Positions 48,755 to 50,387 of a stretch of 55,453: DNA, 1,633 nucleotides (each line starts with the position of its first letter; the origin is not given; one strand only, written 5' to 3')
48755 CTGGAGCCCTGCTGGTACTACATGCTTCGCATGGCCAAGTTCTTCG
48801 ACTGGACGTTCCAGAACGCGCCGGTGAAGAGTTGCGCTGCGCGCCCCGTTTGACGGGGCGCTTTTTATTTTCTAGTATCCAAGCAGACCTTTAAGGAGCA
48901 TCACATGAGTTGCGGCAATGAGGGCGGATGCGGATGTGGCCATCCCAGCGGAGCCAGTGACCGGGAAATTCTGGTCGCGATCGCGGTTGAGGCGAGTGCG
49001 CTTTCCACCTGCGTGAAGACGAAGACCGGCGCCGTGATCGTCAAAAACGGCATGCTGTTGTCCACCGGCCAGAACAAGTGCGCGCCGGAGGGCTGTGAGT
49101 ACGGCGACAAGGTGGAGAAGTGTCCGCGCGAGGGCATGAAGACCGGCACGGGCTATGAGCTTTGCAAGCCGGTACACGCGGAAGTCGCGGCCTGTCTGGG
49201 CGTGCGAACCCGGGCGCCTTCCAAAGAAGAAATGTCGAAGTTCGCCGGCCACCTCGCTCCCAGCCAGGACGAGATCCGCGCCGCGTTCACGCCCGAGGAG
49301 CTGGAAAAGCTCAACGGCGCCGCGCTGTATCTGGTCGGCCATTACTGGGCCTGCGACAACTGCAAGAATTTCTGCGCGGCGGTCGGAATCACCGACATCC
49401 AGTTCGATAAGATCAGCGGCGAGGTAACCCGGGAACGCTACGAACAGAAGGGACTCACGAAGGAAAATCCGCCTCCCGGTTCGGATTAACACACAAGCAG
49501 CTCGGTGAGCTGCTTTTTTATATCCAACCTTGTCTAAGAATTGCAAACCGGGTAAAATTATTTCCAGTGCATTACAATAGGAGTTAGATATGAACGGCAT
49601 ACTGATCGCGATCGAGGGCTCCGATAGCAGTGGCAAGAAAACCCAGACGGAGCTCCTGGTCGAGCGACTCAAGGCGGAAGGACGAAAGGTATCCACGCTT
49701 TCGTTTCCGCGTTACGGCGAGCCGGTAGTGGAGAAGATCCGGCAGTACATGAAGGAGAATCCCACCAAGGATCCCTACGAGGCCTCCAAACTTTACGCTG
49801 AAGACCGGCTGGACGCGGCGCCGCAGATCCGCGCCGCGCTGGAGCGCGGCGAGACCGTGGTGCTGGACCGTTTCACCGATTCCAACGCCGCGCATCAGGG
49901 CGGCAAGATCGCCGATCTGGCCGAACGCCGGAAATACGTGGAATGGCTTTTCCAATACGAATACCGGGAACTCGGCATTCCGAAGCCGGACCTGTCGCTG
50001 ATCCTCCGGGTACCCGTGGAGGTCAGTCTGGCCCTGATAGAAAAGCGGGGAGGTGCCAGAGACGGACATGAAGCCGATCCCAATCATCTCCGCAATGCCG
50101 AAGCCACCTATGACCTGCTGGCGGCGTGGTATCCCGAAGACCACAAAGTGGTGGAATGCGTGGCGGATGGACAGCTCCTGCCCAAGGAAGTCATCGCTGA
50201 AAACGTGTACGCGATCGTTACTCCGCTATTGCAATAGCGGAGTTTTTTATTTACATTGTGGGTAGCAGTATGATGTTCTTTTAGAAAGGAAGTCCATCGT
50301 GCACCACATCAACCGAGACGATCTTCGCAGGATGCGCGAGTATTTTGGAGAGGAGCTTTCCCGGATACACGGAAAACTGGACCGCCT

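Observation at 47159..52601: Accessory array of nine monocistronic genes, rich in pyrimidine deoxynucleotide enzymes, inserted where rplA should follow rplK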

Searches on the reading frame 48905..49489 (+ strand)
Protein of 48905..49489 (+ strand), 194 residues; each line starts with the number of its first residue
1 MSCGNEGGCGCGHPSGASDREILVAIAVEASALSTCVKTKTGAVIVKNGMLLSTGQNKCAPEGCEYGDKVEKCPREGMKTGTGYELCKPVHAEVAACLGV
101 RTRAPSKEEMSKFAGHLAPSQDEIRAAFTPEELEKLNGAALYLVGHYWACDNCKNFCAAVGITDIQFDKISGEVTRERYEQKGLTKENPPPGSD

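Call 4: search_protein_families(library=pfam, max_evalue=0.1, proteins=[window:48905-49489:+])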
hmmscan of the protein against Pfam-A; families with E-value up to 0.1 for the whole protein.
window:48905-49489:+ (194 aa): 1 family
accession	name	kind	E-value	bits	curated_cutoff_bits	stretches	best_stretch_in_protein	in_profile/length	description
PF00383.29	dCMP_cyt_deam_1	-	9.3e-06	25.9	25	1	21-167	5-100/102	Cytidine and deoxycytidylate deaminase zinc-binding region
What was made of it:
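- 48905..49489 (+): g4: a dCMP-deaminase-like zinc deaminase of a divergent subfamily with an insertion of about 30 aa. PF00383 scores 25.9 bits against a cut-off of 25 (call 4).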

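Call 16: search_protein_families(library=ncbifam, max_evalue=0.1, proteins=[window:48905-49489:+])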
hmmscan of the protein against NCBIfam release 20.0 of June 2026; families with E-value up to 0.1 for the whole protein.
window:48905-49489:+ (194 aa): 2 families
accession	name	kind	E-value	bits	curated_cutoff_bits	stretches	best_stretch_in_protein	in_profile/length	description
NF041025.1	antiphage_deaminase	equivalog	0.0014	17.6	400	1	20-62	220-263/437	anti-phage dCTP deaminase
TIGR02571.1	ComEB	equivalog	0.022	14.7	219.45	0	27-102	13-80/151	ComE operon protein 2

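Call 17: search_protein_families(library=phrogs, max_evalue=0.1, proteins=[window:48905-49489:+])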
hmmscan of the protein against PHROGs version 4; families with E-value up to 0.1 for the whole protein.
window:48905-49489:+ (194 aa): 3 families
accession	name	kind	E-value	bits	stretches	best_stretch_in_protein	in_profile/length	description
phrog_2369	-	DNA, RNA and nucleotide metabolism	4.1e-09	37.8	1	23-98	9-87/195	dCMP deaminase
phrog_174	-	DNA, RNA and nucleotide metabolism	4.6e-09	37.4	1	21-96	118-185/384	dCMP deaminase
phrog_18355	-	DNA, RNA and nucleotide metabolism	0.032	15.3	0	134-169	16-49/52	deoxycytidinylate deaminase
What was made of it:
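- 48905..49489 (+): PHROG dCMP deaminase hits at 4e-9 (call 17).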

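Call 51: search_protein_families(library=padloc, max_evalue=0.1, proteins=[window:48905-49489:+])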
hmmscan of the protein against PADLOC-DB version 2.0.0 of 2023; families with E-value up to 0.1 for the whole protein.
window:48905-49489:+ (194 aa): 1 family
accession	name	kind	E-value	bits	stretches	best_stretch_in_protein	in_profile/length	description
PDLC02373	dCTPase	-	4.2e-05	20.6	1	20-68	344-394/630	-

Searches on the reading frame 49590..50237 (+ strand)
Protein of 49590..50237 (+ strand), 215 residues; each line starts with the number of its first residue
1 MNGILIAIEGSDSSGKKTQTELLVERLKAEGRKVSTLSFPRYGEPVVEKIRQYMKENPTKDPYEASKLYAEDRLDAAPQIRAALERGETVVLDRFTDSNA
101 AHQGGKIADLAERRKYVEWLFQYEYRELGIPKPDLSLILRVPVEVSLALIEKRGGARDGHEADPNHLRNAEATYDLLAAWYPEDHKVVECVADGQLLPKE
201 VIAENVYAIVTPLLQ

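Call 4: search_protein_families(library=pfam, max_evalue=0.1, proteins=[window:49590-50237:+])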
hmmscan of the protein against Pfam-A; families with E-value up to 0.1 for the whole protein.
window:49590-50237:+ (215 aa): 4 families
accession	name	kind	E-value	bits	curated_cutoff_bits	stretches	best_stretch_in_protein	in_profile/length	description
PF02223.23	Thymidylate_kin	-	1.1e-25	90.9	27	1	8-188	1-172/185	Thymidylate kinase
PF13671.12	AAA_33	-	0.018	15.8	27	1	5-168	1-129/143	AAA domain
PF13238.12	AAA_18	-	0.096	13.6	29.4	0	6-107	1-92/128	AAA domain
PF01712.25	dNK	-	0.097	12.9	27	0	6-175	1-164/203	Deoxynucleoside kinase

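Call 16: search_protein_families(library=ncbifam, max_evalue=0.1, proteins=[window:49590-50237:+])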
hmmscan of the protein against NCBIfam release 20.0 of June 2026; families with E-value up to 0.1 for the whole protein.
window:49590-50237:+ (215 aa): 5 families
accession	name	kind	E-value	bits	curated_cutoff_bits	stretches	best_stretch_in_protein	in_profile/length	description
NF005923.0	PRK07933.1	equivalog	5.3e-34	117.4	193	1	5-179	2-184/213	dTMP kinase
TIGR00041.1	DTMP_kinase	equivalog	1.8e-22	80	83.25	1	2-180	3-176/196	dTMP kinase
NF006746.0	PRK09270.1-5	subfamily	0.0047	15.9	250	1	4-37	22-55/210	nucleoside/nucleotide kinase family protein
TIGR03707.1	PPK2_P_aer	equivalog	0.035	13.8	301.8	1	4-60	32-88/230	polyphosphate kinase 2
NF005250.0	PRK06761.1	equivalog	0.075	12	270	1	1-38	1-38/282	hypothetical protein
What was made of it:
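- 49590..50237 (+): g5: dTMP kinase (Tmk). PF02223 at 1.1e-25 and NCBIfam dTMP kinase at 5e-34 (calls 4, 16).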

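Call 17: search_protein_families(library=phrogs, max_evalue=0.1, proteins=[window:49590-50237:+])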
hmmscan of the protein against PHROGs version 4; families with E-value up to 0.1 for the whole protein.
window:49590-50237:+ (215 aa): 3 families
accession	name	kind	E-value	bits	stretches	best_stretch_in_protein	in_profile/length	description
phrog_761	-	other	1.1e-22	82.1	1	1-206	17-207/362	thymidylate kinase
phrog_16057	-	other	3.2e-11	44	1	1-177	3-180/363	thymidylate kinase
phrog_2107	-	other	0.016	15.9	1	1-43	1-41/201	thymidylate kinase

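Call 51: search_protein_families(library=padloc, max_evalue=0.1, proteins=[window:49590-50237:+])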
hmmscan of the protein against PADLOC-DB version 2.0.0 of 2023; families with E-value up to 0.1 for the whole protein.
window:49590-50237:+ (215 aa): 2 families
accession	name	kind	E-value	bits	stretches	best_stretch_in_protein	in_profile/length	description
PDLC04690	PDC-M51B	-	2.3e-08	32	1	4-155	3-135/191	-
PDLC02911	VakA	-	0.0052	15.4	1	6-181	5-138/163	-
